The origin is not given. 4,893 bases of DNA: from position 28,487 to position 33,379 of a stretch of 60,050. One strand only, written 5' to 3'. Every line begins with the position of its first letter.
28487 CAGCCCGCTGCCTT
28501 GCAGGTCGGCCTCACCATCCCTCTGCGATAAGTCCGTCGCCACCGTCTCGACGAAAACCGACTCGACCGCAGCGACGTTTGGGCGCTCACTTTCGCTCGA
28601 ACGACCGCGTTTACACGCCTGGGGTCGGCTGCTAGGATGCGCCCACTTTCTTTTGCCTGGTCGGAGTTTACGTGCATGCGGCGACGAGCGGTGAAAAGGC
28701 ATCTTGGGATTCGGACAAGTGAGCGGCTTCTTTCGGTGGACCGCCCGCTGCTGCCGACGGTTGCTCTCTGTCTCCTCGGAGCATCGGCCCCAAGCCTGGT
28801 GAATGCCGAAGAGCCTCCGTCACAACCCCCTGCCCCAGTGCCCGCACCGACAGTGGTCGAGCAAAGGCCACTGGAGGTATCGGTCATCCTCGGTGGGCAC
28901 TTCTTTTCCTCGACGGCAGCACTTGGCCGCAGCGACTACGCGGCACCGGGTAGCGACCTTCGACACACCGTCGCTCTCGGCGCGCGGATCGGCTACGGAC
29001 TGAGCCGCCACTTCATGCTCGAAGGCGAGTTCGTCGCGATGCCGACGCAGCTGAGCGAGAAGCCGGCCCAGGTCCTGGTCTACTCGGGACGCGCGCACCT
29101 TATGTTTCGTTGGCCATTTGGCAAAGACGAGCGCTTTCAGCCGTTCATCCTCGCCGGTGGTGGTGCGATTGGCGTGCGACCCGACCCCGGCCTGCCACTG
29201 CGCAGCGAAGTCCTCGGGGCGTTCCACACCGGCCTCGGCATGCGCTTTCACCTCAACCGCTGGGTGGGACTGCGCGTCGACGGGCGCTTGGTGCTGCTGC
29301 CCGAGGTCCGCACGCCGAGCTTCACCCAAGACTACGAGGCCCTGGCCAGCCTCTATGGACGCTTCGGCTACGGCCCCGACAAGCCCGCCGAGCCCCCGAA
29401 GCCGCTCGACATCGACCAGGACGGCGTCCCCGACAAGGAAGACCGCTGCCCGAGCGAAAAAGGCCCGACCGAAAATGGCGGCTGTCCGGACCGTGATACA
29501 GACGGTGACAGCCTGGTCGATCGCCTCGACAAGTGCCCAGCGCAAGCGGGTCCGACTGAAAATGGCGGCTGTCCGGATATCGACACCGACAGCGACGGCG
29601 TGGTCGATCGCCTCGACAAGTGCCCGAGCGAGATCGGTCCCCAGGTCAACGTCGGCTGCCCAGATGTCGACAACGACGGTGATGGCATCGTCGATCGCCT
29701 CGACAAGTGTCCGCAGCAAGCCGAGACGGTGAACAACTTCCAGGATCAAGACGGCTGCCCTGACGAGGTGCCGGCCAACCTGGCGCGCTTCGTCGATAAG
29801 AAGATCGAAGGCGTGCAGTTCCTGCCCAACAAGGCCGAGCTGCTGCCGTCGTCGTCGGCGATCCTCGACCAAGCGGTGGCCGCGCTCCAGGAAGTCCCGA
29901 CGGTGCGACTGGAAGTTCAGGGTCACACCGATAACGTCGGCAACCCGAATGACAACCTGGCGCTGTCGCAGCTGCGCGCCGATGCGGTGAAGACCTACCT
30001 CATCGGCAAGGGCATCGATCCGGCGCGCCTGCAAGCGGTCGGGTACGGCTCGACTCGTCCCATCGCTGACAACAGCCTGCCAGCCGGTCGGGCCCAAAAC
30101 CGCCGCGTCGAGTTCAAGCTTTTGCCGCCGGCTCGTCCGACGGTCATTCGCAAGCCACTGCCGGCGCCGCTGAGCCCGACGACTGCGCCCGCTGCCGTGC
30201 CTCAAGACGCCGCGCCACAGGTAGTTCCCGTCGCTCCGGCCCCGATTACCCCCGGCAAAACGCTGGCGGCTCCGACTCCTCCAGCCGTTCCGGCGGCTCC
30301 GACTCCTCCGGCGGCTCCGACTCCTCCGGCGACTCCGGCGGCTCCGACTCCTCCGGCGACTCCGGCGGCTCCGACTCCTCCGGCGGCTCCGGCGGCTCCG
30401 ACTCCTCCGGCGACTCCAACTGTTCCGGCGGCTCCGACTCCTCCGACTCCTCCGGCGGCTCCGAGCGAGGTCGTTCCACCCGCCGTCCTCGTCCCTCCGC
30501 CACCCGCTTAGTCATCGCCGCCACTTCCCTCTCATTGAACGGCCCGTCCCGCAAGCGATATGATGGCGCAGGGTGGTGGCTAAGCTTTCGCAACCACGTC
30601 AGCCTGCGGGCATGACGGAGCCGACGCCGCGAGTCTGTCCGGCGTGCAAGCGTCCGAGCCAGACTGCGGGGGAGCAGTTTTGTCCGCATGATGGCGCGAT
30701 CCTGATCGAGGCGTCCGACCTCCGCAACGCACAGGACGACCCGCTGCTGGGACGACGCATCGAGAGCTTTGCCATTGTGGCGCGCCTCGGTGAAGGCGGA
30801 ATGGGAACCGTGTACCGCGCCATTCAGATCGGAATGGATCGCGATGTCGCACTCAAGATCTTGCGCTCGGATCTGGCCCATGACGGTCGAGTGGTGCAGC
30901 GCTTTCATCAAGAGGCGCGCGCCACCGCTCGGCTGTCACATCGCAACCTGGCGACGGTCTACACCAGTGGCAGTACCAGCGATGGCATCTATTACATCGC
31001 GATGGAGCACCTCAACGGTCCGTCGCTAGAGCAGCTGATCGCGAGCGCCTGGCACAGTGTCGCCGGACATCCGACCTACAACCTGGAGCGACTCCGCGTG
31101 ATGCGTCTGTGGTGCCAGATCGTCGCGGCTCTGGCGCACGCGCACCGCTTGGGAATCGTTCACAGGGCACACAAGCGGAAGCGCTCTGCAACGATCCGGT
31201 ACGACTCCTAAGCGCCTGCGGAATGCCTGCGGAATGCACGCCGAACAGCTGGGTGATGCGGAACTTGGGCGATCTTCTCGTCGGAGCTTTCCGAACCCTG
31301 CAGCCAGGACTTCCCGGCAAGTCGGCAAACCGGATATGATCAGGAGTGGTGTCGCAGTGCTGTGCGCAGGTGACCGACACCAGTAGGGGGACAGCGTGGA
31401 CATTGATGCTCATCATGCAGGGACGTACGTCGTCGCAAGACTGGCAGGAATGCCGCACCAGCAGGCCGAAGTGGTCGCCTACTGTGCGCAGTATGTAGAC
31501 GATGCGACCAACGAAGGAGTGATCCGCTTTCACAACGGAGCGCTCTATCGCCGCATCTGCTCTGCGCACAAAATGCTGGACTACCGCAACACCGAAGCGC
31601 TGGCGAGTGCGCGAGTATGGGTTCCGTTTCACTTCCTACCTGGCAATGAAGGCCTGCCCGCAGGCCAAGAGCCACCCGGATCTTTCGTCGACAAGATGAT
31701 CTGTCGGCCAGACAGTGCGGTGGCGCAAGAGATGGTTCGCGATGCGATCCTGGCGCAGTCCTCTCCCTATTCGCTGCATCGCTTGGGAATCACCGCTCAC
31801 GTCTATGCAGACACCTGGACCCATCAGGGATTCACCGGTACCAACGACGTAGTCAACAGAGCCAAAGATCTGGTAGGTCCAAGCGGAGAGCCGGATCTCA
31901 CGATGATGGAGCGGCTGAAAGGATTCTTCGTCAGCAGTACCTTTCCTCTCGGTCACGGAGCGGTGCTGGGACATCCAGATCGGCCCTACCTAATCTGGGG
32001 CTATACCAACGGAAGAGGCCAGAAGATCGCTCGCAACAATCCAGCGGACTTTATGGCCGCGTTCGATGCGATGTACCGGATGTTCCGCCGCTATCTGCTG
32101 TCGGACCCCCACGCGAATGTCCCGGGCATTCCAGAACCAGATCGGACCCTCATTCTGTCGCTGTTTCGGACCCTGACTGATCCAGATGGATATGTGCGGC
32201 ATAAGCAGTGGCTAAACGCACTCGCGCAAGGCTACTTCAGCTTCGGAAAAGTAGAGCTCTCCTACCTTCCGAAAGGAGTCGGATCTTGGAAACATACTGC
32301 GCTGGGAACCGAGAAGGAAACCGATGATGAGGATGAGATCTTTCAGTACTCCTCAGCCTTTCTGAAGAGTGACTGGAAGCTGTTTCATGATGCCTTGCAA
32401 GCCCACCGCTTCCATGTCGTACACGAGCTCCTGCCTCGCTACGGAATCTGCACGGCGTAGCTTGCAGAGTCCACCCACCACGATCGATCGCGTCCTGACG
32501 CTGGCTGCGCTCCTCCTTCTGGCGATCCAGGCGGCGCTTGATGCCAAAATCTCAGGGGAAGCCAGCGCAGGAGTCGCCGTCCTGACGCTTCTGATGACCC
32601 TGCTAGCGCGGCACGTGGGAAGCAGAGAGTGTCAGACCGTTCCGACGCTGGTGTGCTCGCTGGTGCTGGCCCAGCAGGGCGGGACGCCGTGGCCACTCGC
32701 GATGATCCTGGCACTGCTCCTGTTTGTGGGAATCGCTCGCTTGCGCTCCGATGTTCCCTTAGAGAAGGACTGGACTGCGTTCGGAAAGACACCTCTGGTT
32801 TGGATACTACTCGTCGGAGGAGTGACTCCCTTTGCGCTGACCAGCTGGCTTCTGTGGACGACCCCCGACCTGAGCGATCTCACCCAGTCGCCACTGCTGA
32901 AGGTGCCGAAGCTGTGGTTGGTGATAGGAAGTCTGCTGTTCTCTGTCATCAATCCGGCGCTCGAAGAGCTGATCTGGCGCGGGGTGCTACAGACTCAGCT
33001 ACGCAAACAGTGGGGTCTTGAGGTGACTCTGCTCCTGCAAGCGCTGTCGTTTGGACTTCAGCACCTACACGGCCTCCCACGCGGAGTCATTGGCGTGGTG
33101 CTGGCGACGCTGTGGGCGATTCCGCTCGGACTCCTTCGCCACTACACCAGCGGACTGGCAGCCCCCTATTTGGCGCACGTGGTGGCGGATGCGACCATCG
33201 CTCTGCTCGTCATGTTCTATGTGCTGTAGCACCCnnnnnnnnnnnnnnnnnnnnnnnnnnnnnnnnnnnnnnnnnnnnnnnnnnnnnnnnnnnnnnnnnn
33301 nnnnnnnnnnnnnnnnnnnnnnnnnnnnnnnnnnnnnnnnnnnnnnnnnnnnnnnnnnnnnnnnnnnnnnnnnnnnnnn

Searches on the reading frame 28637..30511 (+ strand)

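Call 29: search_protein_families(library=pfam, proteins=[window:28637-30511:+], max_evalue=0.001)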
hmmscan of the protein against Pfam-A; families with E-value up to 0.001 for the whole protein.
window:28637-30511:+ (624 aa): 3 families
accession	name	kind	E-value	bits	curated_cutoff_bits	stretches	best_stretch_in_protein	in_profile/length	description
PF00691.25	OmpA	-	5.8e-22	78.3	27.2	1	395-489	2-98/98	OmpA family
PF02412.23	TSP_3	-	1.6e-12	47.3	25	0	341-364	12-34/36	Thrombospondin type 3 repeat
PF05359.17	DUF748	-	0.0001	20.9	50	0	387-433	875-921/1037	Domain of Unknown Function (DUF748)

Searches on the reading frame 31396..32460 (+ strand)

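Call 11: search_protein_families(library=pfam, proteins=[window:31396-32460:+], max_evalue=0.01)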
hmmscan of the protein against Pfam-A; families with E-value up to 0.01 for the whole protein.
window:31396-32460:+ (354 aa): 1 family
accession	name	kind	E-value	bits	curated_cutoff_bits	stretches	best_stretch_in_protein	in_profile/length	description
PF20551.3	DUF6765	-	5.3e-105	352.1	26.6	1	1-345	1-325/325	Family of unknown function (DUF6765)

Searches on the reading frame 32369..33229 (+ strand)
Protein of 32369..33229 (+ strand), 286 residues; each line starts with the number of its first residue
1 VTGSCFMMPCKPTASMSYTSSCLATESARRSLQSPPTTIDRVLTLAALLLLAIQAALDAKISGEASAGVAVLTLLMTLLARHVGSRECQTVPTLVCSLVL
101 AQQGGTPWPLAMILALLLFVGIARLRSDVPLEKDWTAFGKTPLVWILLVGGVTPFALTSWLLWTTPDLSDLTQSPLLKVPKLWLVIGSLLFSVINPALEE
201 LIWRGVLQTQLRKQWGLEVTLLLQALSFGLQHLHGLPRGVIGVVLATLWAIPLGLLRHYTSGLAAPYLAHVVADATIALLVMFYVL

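Call 11: search_protein_families(library=pfam, proteins=[window:32369-33229:+], max_evalue=0.01)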
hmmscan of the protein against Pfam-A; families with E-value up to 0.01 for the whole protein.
window:32369-33229:+ (286 aa): 1 family
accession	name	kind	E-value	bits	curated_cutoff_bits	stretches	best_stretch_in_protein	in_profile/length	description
PF02517.21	Rce1-like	-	3.3e-16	59.8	22.4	1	183-275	3-92/93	Type II CAAX prenyl endopeptidase Rce1-like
